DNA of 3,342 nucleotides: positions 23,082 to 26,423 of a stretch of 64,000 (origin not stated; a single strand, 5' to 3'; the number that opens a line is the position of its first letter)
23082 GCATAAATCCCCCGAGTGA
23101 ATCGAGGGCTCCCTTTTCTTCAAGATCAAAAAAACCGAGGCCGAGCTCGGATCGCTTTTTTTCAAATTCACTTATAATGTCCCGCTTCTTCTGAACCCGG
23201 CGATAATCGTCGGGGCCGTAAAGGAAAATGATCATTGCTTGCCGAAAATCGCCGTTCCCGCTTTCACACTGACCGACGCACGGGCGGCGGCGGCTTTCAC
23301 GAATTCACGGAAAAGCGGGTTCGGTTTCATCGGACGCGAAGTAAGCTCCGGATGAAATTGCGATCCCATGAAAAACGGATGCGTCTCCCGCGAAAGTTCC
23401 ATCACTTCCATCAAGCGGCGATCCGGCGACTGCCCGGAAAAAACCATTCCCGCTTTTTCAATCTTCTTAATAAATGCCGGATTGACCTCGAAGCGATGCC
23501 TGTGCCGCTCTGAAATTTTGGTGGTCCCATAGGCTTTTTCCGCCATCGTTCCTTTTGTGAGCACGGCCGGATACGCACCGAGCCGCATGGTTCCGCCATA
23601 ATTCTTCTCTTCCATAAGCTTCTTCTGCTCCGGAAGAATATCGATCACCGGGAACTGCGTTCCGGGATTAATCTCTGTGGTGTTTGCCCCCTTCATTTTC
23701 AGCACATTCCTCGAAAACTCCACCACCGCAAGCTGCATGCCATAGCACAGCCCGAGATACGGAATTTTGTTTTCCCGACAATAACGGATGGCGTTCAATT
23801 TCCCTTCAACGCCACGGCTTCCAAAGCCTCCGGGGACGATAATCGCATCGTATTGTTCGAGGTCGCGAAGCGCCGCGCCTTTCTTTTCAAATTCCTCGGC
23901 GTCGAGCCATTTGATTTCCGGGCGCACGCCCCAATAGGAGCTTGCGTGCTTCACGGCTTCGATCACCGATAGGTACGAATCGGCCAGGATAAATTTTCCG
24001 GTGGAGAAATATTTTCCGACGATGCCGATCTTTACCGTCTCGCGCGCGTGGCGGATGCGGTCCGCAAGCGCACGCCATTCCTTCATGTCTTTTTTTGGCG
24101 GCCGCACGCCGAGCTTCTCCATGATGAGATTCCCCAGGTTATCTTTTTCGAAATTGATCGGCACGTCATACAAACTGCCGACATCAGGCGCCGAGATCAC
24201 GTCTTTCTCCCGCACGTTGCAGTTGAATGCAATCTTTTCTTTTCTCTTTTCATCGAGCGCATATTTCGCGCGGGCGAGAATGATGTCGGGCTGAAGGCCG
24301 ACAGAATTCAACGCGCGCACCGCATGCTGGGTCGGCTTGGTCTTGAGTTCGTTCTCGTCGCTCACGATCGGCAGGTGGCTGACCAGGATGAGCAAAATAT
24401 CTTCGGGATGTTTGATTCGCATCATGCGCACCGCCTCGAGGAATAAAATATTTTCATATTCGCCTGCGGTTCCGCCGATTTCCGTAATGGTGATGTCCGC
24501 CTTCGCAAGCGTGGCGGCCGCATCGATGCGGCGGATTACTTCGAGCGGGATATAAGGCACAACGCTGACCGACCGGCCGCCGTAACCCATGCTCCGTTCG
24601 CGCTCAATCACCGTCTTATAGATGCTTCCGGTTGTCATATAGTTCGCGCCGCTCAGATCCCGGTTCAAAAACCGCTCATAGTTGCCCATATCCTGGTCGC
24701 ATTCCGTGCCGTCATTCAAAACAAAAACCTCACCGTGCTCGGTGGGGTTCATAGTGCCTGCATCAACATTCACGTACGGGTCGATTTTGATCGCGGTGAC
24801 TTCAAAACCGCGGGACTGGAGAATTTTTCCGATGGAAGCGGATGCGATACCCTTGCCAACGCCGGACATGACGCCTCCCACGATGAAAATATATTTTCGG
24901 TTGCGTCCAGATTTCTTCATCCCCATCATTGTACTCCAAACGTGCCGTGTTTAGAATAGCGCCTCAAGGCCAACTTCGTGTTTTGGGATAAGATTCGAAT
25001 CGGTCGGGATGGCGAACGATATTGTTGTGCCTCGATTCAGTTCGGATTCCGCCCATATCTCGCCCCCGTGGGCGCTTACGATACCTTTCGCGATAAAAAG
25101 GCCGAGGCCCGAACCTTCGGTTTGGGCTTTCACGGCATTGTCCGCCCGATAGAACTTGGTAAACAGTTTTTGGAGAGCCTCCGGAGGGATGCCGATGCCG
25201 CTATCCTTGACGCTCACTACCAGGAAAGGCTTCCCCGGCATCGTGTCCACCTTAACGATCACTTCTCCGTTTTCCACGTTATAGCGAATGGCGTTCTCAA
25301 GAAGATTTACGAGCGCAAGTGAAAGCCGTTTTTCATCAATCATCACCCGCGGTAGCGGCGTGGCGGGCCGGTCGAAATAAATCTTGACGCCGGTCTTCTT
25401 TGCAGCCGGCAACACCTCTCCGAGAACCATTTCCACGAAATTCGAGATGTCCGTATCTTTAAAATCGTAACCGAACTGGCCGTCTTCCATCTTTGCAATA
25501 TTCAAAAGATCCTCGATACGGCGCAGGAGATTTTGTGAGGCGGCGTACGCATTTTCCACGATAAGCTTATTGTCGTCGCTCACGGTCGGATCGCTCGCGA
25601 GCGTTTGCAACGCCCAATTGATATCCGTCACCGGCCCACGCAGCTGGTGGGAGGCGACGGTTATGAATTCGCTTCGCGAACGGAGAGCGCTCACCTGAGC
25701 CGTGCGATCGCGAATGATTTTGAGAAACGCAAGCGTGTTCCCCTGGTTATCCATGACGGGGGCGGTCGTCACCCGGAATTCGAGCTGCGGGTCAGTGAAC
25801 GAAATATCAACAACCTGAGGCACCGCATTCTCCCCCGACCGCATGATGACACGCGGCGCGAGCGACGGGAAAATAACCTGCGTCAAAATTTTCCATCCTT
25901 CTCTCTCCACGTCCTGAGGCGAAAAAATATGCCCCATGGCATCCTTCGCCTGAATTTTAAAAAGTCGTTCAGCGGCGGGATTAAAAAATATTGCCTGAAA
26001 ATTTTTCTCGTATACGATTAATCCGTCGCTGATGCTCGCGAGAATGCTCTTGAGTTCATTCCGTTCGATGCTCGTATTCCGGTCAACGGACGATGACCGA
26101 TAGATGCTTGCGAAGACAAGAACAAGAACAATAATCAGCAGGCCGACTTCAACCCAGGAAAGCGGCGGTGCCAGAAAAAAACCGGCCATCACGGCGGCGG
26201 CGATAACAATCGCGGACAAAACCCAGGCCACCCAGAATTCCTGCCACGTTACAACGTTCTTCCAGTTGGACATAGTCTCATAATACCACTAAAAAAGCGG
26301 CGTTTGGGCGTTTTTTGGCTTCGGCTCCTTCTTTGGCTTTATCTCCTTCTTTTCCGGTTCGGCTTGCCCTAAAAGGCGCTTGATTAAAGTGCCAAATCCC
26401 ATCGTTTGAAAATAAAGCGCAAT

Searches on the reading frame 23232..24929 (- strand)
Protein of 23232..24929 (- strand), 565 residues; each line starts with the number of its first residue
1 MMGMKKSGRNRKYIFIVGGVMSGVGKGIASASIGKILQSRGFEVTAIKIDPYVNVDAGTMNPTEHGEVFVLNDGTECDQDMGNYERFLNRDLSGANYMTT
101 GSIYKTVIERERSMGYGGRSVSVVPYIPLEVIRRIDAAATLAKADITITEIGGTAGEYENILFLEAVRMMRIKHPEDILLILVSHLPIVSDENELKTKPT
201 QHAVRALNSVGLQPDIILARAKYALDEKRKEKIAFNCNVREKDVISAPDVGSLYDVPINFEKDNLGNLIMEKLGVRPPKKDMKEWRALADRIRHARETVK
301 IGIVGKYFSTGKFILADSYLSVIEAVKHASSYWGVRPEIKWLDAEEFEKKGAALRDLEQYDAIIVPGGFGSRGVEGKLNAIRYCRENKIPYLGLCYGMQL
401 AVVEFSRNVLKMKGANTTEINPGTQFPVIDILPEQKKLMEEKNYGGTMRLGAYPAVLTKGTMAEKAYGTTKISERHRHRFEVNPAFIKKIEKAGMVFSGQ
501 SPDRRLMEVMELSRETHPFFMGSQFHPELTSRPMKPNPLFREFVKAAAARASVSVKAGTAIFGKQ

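Call 18: search_protein_families(library=pfam, proteins=[window:23232-24929:-], max_evalue=0.00001)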
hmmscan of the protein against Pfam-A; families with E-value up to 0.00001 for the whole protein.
window:23232-24929:- (565 aa): 2 families
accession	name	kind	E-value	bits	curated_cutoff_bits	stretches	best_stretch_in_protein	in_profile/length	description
PF06418.20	CTP_synth_N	-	3.9e-101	338.3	26.1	1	12-274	1-264/265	CTP synthase N-terminus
PF00117.34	GATase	-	1.3e-40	139.5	22.8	1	315-545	2-189/190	Glutamine amidotransferase class-I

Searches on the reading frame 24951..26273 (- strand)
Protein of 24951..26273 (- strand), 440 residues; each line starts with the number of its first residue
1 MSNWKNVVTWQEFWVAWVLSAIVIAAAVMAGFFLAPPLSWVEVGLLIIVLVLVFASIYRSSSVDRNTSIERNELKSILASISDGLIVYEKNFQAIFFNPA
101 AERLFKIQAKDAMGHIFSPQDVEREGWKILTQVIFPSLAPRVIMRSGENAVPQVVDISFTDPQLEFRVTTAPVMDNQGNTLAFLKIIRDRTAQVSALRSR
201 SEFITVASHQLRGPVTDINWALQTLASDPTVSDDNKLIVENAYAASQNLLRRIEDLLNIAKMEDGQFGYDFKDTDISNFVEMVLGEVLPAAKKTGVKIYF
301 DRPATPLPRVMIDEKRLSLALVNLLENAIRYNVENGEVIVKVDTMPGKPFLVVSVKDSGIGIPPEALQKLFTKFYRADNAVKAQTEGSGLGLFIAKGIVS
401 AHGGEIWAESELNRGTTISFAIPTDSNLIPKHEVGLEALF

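Call 18: search_protein_families(library=pfam, proteins=[window:24951-26273:-], max_evalue=0.00001)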
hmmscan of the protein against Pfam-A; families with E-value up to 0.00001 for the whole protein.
window:24951-26273:- (440 aa): 2 families
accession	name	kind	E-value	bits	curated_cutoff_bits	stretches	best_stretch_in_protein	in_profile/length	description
PF02518.31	HATPase_c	-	1.1e-28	100.3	26.4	1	313-424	2-109/111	Histidine kinase-, DNA gyrase B-, and HSP90-like ATPase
PF00512.31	HisKA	-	2.7e-09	37.4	26.9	1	199-265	1-66/66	His Kinase A (phospho-acceptor) domain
